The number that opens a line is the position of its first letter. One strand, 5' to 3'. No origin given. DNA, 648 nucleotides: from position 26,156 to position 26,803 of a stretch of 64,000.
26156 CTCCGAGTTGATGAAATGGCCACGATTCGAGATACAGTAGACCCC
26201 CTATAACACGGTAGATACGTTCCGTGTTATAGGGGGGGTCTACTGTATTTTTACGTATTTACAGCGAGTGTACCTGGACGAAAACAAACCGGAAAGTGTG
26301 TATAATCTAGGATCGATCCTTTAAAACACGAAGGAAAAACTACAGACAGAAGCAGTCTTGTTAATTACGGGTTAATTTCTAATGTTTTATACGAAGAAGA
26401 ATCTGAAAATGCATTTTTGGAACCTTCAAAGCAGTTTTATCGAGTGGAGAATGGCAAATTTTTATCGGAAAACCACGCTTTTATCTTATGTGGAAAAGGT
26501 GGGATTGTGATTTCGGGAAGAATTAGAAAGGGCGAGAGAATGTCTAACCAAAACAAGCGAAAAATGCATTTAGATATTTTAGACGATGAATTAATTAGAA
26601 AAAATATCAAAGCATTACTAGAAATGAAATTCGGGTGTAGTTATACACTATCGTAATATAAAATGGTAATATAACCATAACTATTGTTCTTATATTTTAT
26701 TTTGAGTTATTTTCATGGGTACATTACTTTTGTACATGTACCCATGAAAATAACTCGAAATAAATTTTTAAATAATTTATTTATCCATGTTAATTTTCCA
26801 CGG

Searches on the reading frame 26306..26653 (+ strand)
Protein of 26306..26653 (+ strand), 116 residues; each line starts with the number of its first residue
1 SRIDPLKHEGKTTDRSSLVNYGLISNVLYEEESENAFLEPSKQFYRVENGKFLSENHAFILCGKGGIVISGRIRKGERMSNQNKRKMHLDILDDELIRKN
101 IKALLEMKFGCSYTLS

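Call 11: search_protein_families(library=pfam, max_evalue=0.01, proteins=[window:26306-26653:+])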
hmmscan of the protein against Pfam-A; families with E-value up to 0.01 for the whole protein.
window:26306-26653:+ (116 aa): 1 family
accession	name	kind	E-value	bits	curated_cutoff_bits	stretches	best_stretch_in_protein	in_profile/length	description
PF00888.28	Cullin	-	2.2e-06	27.2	33.2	1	25-113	168-253/620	Cullin family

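Call 14: find_homologous_proteins(query=window:26306-26653:+, max_evalue=1e-10)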
Query window:26306-26653:+: 3 candidates shared short words with the query, none scored E <= 1e-10.

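Call 37: search_protein_representatives(protein=window:26306-26653:+)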
Query: 116 residues. Proteins with E-value up to 0.001 (for the whole library): 14; up to 1e-10: 1; up to 1e-30: 0. The best 14 are listed.
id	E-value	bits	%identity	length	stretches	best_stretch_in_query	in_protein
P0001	2.3e-13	66.3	48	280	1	9-108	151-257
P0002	6.6e-07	45.5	49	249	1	4-113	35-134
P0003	9.5e-07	45.0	32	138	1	18-109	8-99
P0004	1.2e-05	41.4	30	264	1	18-109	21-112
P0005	5.9e-05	39.2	27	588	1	18-108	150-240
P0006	6.7e-05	39.1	28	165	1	19-108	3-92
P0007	1.4e-04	38.0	32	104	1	15-111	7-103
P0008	2.2e-04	37.4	31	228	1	18-108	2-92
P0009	2.4e-04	37.3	22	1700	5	32-70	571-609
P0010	2.6e-04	37.2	54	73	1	18-58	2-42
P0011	3.5e-04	36.7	30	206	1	28-109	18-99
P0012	4.2e-04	36.5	27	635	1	16-108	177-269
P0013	4.4e-04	36.4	48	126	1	17-64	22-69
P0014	6.2e-04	35.9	32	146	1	18-108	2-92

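Call 38: list_cluster_members(proteins=[P0001, P0002, P0003, P0010, P0013, P0004])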
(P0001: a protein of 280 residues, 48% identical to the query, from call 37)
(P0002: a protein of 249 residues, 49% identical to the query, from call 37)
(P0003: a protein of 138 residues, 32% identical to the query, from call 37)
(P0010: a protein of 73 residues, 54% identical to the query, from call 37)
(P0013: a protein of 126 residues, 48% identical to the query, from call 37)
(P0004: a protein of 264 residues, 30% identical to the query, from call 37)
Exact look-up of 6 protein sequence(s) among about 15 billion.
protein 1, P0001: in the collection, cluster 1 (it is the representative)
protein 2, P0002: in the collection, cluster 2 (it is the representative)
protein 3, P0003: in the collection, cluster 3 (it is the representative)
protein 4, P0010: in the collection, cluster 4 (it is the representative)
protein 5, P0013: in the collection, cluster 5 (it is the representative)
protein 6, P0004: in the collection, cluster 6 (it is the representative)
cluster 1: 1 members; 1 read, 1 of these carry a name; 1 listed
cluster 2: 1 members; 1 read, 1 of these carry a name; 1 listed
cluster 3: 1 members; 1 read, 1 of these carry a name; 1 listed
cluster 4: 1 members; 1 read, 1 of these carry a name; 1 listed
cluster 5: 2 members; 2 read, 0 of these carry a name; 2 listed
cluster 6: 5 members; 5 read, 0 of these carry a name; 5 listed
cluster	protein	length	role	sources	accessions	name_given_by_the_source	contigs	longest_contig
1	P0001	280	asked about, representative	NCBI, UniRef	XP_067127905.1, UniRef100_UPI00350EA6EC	cullin-3-B-like [Centruroides vittatus] | cullin-3-B-like n=1 Tax=Centruroides vittatus TaxID=120091 RepID=UPI00350EA6EC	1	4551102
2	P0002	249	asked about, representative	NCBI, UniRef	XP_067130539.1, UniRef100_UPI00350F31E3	cullin-3-like [Centruroides vittatus] | cullin-3-like n=1 Tax=Centruroides vittatus TaxID=120091 RepID=UPI00350F31E3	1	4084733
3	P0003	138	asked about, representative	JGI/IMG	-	cullin 3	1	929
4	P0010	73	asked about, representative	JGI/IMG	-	hypothetical protein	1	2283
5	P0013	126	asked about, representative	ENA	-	-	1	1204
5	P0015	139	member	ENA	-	-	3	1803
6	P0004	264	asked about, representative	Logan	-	-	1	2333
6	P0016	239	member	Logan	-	-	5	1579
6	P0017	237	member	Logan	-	-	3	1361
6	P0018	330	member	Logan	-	-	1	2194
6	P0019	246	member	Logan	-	-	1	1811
